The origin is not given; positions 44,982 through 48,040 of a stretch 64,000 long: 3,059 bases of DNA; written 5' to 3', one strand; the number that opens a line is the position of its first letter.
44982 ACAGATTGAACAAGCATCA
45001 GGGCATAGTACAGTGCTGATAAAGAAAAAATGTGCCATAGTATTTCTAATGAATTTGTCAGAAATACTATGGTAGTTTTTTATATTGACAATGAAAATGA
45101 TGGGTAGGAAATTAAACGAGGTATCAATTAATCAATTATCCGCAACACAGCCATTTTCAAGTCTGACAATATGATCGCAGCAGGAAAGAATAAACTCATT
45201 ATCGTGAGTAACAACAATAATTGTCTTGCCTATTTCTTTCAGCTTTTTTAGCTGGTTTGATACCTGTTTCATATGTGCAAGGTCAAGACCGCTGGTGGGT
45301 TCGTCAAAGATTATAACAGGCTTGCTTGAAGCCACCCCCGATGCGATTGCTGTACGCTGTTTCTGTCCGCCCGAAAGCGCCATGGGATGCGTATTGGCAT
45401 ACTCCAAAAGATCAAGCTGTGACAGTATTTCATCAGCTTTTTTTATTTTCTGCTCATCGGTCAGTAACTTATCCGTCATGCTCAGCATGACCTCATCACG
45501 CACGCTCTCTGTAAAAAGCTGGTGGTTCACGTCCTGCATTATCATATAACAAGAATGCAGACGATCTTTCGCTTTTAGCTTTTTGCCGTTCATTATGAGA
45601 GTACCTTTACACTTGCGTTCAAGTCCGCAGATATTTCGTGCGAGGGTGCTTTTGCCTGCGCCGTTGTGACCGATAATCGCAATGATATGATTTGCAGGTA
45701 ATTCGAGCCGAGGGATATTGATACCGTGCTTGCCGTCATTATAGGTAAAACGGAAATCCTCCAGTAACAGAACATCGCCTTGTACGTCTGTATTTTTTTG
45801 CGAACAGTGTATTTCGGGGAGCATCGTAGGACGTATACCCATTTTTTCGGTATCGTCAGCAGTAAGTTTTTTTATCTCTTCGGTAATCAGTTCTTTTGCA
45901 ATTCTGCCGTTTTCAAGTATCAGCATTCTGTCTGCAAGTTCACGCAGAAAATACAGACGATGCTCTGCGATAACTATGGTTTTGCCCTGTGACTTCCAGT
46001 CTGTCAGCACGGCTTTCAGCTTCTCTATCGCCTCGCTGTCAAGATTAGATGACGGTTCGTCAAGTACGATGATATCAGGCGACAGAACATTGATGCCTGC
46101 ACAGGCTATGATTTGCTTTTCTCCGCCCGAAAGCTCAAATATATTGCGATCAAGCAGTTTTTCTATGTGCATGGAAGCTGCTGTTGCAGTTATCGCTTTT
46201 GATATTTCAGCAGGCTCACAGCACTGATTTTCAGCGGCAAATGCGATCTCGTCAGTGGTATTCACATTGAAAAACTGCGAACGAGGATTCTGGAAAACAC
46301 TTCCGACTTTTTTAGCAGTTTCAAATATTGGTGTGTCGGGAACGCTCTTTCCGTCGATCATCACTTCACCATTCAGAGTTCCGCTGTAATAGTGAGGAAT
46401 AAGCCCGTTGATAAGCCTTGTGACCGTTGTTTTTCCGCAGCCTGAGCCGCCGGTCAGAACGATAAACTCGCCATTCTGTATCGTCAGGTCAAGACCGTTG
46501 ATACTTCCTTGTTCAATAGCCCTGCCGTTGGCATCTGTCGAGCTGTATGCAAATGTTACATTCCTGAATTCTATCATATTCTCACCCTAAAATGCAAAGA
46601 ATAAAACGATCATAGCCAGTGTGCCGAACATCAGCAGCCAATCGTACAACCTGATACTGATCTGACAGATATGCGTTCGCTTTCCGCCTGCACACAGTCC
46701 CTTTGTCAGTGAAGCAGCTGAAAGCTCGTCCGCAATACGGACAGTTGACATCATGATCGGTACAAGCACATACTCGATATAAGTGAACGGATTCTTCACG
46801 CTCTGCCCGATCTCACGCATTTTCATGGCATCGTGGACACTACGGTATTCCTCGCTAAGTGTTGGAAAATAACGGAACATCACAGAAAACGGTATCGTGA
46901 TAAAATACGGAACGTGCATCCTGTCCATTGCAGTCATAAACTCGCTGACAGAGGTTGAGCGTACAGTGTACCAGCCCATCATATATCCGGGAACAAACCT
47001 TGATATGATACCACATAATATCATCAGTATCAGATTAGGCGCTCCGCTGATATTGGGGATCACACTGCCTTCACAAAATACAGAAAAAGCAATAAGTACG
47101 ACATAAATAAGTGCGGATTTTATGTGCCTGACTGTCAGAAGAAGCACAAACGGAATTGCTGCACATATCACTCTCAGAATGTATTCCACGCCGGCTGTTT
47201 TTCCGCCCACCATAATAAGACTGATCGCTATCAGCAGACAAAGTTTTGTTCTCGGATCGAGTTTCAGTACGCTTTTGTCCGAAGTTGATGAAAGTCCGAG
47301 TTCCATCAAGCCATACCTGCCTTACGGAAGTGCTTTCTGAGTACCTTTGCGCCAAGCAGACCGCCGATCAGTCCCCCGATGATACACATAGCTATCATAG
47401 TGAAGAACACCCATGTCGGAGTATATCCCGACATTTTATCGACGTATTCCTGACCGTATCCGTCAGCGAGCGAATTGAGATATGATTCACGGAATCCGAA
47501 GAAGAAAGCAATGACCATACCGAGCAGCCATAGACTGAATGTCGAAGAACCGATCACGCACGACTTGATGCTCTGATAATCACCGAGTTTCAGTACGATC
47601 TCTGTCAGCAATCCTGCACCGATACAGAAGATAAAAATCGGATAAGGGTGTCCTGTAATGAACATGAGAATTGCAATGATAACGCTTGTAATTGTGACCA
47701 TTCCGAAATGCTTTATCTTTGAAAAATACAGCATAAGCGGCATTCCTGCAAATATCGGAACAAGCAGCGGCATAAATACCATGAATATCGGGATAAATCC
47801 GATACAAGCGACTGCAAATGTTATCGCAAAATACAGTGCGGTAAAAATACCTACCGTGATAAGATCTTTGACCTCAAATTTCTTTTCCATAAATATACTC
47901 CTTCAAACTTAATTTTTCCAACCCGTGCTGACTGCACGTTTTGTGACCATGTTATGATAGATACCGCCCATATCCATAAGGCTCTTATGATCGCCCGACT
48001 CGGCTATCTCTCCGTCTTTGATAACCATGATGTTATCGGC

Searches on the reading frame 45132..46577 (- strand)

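Call 12: search_protein_families(library=pfam, proteins=[window:45132-46577:-])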
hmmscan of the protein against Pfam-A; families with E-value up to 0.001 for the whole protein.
window:45132-46577:- (481 aa): 25 families
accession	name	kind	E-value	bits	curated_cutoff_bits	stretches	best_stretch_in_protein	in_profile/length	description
PF00005.33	ABC_tran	-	1.1e-51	175.5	25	2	290-429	5-137/137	ABC transporter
PF02463.25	SMC_N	-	1.5e-19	70.8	40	2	296-472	24-210/220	RecF/RecN/SMC N terminal domain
PF13304.12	AAA_21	-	2.6e-13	51.2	27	1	414-462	251-302/304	AAA domain, putative AbiEii toxin, Type IV TA system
PF13166.12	AAA_13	-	1.8e-09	37.4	36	0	418-464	526-575/713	AAA domain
PF13401.12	AAA_22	-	4.7e-08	33.9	27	0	298-377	7-49/130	AAA domain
PF20720.3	nSTAND3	-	1.4e-06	28.5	27.2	0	293-317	14-38/155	Novel STAND NTPase 3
PF03193.22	RsgA_GTPase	-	4.1e-06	27.2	30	0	295-318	105-128/174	RsgA GTPase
PF13555.12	AAA_29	-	6.2e-06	26.3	27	0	295-312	21-38/61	P-loop containing region of AAA domain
PF13604.12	AAA_30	-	8e-06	26.2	27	0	298-416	20-136/191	AAA domain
PF13238.12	AAA_18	-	2.3e-05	25.3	29.4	0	39-77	1-36/128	AAA domain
PF00485.24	PRK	-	2.8e-05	24.5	22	0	38-60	1-23/196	Phosphoribulokinase / Uridine kinase family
PF13191.12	AAA_16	-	3.1e-05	25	32.6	0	297-322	25-51/167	AAA ATPase domain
PF13481.12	AAA_25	-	6.9e-05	23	27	0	33-53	30-50/195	AAA domain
PF13521.12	AAA_28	-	8.1e-05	23.3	27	0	39-56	2-19/164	AAA domain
PF02367.23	TsaE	-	0.00014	22.3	26.6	0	32-56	17-41/128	Threonylcarbamoyl adenosine biosynthesis protein TsaE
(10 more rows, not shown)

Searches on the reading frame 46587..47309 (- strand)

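Call 12: search_protein_families(library=pfam, proteins=[window:46587-47309:-])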
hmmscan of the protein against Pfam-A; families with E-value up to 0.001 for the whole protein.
window:46587-47309:- (240 aa): 1 family
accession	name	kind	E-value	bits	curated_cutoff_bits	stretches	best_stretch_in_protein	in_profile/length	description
PF02361.21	CbiQ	-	1.6e-15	57.8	25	1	16-204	7-207/216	Cobalt transport protein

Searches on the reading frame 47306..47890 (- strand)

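Call 12: search_protein_families(library=pfam, proteins=[window:47306-47890:-])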
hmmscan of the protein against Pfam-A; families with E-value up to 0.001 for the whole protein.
window:47306-47890:- (194 aa): 1 family
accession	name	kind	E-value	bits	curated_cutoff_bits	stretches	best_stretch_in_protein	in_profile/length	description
PF09605.15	Trep_Strep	-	1.5e-58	198.3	28.7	1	7-190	1-185/185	Hypothetical bacterial integral membrane protein (Trep_Strep)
